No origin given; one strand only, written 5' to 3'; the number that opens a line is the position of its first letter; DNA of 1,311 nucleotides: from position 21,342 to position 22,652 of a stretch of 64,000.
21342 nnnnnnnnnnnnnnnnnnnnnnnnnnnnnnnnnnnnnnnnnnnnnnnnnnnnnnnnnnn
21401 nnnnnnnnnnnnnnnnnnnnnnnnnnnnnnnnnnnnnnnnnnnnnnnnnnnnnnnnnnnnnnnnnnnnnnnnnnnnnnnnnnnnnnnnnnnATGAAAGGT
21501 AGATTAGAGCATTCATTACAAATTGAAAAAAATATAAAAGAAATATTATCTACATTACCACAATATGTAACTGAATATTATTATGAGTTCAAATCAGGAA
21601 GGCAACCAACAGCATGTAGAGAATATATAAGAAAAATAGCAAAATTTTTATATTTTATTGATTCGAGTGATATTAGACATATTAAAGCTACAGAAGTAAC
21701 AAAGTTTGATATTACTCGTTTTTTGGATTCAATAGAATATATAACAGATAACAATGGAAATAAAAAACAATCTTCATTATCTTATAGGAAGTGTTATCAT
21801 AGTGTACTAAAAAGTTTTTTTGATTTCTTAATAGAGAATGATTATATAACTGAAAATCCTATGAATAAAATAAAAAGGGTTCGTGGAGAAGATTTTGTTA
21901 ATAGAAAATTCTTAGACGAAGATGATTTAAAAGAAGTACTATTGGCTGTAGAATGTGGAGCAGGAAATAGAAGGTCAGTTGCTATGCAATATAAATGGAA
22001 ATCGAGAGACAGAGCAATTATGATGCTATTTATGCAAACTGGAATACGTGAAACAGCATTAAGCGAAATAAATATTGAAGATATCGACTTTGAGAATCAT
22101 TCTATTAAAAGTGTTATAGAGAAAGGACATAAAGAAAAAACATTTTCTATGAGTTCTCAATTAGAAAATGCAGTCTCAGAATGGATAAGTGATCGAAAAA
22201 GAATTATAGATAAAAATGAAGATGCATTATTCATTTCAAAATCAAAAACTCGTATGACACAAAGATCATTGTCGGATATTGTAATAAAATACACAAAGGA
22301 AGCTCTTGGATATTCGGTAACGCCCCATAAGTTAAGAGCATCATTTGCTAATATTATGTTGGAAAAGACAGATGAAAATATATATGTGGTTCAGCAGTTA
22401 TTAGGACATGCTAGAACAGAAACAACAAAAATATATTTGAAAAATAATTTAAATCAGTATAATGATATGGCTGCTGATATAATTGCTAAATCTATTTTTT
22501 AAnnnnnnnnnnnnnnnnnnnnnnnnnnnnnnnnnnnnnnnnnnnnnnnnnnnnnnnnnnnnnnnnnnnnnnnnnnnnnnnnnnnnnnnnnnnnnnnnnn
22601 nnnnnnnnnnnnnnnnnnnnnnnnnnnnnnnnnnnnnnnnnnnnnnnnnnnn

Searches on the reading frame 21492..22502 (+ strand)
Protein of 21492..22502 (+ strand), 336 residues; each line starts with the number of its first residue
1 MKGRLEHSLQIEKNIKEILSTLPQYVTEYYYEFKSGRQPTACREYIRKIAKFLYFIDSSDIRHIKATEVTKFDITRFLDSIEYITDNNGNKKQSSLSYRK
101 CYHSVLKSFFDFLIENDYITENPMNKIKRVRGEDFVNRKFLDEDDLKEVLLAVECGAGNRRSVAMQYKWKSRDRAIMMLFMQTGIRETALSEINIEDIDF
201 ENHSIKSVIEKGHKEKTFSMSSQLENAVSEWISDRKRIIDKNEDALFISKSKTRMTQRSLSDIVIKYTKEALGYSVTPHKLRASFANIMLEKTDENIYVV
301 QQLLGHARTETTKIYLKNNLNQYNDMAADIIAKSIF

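Call 9: search_protein_families(library=pfam, proteins=[window:21492-22502:+], max_evalue=0.001)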
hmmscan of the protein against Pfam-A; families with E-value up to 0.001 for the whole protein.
window:21492-22502:+ (336 aa): 1 family
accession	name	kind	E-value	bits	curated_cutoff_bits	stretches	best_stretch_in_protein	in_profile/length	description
PF00589.27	Phage_integrase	-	1.6e-28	100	27.1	1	168-319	19-169/172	Phage integrase family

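Call 84: search_solved_structures(query=window:21492-22502:+, max_evalue=0.001)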
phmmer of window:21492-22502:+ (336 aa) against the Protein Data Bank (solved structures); distinct sequences matched with E-value up to 0.001: 7.
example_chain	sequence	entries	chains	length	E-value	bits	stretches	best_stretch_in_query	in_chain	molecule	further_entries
4a8e_A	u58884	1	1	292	6.3e-17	65.3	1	171-321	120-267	PROBABLE TYROSINE RECOMBINASE XERC-LIKE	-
5hxy_A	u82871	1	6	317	1.6e-14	57.3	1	171-321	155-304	Tyrosine recombinase XerA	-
5jjv_A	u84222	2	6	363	1.3e-11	47.8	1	162-320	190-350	Tyrosine recombinase XerH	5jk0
5dcf_A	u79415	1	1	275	9.7e-09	38.4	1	170-316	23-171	Tyrosine recombinase XerD,DNA translocase FtsK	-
1a0p_A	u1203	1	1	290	9.8e-09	38.4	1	170-316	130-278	SITE-SPECIFIC RECOMBINASE XERD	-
9i5v_14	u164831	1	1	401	4.1e-07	33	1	91-324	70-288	Ribosome-associated translation inhibitor RaiA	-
2a3v_A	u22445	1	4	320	1e-06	31.7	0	259-316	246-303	site-specific recombinase IntI4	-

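Call 92: search_dna_similar(query=window:21492-22502:+, collection=phages, mode=protein, max_rows=12, max_evalue=0.001)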
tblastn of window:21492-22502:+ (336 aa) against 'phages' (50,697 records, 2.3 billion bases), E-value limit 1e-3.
Records with a match: 341; places in all: 344; records where one place covers at least 80% of the query: 41.
Best place of each record, by identity: <60% 341.
By first word of the organism name: Mycobacterium 66; Gordonia 51; Bacteriophage 45; Bacillus 45; Lactococcus 22; Clostridium 16; Klebsiella 14; Arthrobacter 12; Thermus 10; Listeria 9; and 26 more.
By host as written in the record: - 63; Mycobacterium smegmatis mc2 155 58; Gordonia terrae 3612 34; Lactococcus lactis 17; Klebsiella pneumoniae 12; Bacillus anthracis Sterne 10; Listeria monocytogenes 9; Clostridium difficile 8; and 72 more.
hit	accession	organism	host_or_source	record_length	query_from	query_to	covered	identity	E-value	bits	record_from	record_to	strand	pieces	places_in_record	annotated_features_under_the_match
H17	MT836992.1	Bacteriophage sp.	human fecal samples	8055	22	315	88%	28.8%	9e-15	81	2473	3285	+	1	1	record has no annotation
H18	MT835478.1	Bacteriophage sp.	human fecal samples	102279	12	313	90%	27.7%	3e-23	106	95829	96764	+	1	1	record has no annotation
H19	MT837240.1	Bacteriophage sp.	human fecal samples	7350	14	315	90%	26.0%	2e-15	83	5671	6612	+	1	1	record has no annotation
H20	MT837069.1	Bacteriophage sp.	human fecal samples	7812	36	315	83%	28.0%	2e-9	65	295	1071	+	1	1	record has no annotation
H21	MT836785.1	Bacteriophage sp.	human fecal samples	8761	30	315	85%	27.1%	5e-13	76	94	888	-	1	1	record has no annotation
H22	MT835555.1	Bacteriophage sp.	human fecal samples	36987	15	313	89%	25.7%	2e-21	100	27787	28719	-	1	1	record has no annotation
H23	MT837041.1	Bacteriophage sp.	human fecal samples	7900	53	328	82%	27.8%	1e-13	78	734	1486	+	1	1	record has no annotation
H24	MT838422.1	Bacteriophage sp.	human fecal samples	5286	24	315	87%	26.1%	4e-19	94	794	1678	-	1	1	record has no annotation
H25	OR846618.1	Enterococcus phage Efs 1-1-1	Enterococcus faecalis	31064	29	315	85%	26.5%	4e-15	82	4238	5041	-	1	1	record has no annotation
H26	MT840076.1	Bacteriophage sp.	human fecal samples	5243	81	321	72%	31.1%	3e-13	76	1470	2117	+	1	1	record has no annotation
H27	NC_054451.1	Mycobacterium phage Kevin1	Mycobacterium smegmatis mc2 155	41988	63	325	78%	28.3%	1e-11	72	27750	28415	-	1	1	35: tyrosine-type recombinase/integrase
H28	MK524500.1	Mycobacterium phage Kevin1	Mycobacterium smegmatis mc2 155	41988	63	325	78%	28.3%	1e-11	72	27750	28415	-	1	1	35: tyrosine integrase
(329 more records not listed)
